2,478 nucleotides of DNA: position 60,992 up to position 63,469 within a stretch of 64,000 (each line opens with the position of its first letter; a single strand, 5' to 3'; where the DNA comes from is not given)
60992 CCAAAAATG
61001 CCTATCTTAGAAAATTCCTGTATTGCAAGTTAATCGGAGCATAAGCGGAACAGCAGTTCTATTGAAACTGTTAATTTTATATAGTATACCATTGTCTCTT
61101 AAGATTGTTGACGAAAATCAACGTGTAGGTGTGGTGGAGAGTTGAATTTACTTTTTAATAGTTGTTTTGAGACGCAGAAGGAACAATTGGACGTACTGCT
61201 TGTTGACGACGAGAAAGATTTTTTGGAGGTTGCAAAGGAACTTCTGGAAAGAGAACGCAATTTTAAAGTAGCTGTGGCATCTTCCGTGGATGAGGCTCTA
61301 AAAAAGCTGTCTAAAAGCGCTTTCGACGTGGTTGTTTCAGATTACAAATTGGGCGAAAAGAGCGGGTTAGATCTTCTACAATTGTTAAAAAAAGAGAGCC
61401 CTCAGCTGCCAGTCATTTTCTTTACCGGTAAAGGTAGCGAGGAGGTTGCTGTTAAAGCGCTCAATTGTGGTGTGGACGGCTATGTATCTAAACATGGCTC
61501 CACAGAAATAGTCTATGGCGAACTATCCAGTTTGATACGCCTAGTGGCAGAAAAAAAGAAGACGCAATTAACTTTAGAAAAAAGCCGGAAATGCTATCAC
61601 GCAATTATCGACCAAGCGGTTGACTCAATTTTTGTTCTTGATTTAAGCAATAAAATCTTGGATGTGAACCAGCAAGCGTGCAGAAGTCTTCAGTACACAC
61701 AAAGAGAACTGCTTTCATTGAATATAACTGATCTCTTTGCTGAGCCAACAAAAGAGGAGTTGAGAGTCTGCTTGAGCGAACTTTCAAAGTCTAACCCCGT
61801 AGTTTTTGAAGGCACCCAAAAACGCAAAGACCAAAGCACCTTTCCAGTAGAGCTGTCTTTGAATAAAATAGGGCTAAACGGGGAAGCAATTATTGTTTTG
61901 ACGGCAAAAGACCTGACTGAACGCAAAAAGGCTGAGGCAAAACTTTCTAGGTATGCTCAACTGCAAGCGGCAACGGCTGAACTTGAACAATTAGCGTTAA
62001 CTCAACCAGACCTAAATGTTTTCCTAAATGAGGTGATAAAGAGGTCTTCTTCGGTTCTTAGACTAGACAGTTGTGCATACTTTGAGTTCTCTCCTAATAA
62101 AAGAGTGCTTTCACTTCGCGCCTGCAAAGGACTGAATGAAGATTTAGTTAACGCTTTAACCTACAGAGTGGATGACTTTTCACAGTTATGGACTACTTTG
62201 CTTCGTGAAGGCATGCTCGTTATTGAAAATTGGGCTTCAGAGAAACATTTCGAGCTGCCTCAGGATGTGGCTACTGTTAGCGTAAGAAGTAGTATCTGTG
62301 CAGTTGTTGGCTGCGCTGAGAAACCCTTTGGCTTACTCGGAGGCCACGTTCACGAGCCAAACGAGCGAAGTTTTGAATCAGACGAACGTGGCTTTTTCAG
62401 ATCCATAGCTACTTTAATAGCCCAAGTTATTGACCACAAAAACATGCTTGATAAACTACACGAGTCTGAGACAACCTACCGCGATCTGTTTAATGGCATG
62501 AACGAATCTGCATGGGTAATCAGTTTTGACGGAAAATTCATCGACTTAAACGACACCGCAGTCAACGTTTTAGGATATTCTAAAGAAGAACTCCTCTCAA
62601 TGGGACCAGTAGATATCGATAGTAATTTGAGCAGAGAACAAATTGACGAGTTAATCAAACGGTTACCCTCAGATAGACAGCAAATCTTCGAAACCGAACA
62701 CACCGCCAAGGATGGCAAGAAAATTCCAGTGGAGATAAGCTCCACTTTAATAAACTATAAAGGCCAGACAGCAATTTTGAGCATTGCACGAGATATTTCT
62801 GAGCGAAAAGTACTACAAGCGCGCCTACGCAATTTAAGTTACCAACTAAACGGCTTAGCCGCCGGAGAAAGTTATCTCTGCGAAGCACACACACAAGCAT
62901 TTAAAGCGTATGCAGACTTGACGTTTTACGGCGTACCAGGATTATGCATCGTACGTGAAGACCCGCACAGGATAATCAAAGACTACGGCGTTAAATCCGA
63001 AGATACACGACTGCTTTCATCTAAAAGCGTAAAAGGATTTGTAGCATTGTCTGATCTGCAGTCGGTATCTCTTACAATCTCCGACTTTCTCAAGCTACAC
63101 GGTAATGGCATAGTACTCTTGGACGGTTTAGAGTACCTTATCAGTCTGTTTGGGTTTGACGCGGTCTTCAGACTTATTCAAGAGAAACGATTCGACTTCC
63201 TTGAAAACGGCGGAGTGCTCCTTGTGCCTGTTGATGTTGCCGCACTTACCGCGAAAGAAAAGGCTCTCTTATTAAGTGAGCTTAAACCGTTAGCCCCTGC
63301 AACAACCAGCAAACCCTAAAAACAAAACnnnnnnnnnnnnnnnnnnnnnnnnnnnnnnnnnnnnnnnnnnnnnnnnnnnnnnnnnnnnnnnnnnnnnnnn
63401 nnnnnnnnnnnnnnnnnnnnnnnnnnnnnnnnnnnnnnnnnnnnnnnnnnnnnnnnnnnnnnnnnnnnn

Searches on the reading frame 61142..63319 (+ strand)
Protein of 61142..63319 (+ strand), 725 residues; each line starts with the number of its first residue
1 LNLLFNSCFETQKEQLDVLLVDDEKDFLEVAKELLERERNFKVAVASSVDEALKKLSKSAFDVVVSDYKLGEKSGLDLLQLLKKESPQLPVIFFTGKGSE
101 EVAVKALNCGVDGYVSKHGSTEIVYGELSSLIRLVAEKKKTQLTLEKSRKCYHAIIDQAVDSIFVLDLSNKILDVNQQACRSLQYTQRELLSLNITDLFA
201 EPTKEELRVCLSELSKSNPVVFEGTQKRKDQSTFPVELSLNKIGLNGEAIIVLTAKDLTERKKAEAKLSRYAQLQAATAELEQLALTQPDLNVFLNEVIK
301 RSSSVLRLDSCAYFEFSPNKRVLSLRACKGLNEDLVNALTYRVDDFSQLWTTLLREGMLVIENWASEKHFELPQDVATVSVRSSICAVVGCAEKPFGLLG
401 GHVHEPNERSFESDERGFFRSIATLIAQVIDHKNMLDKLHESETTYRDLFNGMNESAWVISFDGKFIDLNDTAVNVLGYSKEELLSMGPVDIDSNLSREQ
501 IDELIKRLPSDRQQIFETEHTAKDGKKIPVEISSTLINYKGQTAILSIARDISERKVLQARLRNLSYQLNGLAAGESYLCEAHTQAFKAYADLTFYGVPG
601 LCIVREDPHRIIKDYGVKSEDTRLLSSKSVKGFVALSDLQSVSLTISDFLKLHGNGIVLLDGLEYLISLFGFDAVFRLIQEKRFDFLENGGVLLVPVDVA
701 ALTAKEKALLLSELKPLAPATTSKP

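Call 62: search_protein_families(library=pfam, proteins=[window:61142-63319:+], max_evalue=0.001)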
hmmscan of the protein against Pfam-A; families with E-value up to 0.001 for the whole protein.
window:61142-63319:+ (725 aa): 9 families
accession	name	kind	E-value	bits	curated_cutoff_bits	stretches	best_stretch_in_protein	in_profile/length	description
PF00072.30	Response_reg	-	1.9e-25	89.6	30.2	1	18-119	1-101/111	Response regulator receiver domain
PF13426.13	PAS_9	-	1.2e-24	87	27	2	161-260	2-103/103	PAS domain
PF05763.18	DUF835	-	4.7e-19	69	33.1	1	589-714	11-136/136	Protein of unknown function (DUF835)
PF00989.32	PAS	-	1.6e-17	64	22.6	2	152-253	3-108/113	PAS fold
PF08448.16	PAS_4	-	8e-13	49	23.1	1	454-556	5-109/110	PAS fold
PF13188.13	PAS_8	-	1.2e-11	44.5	21.8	1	151-201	2-53/65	PAS domain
PF13492.12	GAF_3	-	4.6e-07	30.7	27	1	291-432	2-129/129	GAF domain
PF01590.32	GAF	-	0.00019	22.4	22.4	1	290-430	1-133/133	GAF domain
PF24820.1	Diguanyl_cycl_sensor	-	0.00029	21.2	28.1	0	156-244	2-97/109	Diguanylate cyclase-like sensor domain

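Call 98: search_protein_families(library=padloc, proteins=[window:61142-63319:+], max_evalue=0.001)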
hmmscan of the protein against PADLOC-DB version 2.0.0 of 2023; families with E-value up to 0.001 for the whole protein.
window:61142-63319:+ (725 aa): 2 families
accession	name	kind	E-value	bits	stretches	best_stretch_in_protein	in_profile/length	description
PDLC00405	SduA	-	0.00045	17.8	0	13-76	4-66/323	DUF4263 domain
PDLC04725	PDC-M60B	-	0.00063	17.6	0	16-69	4-58/158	-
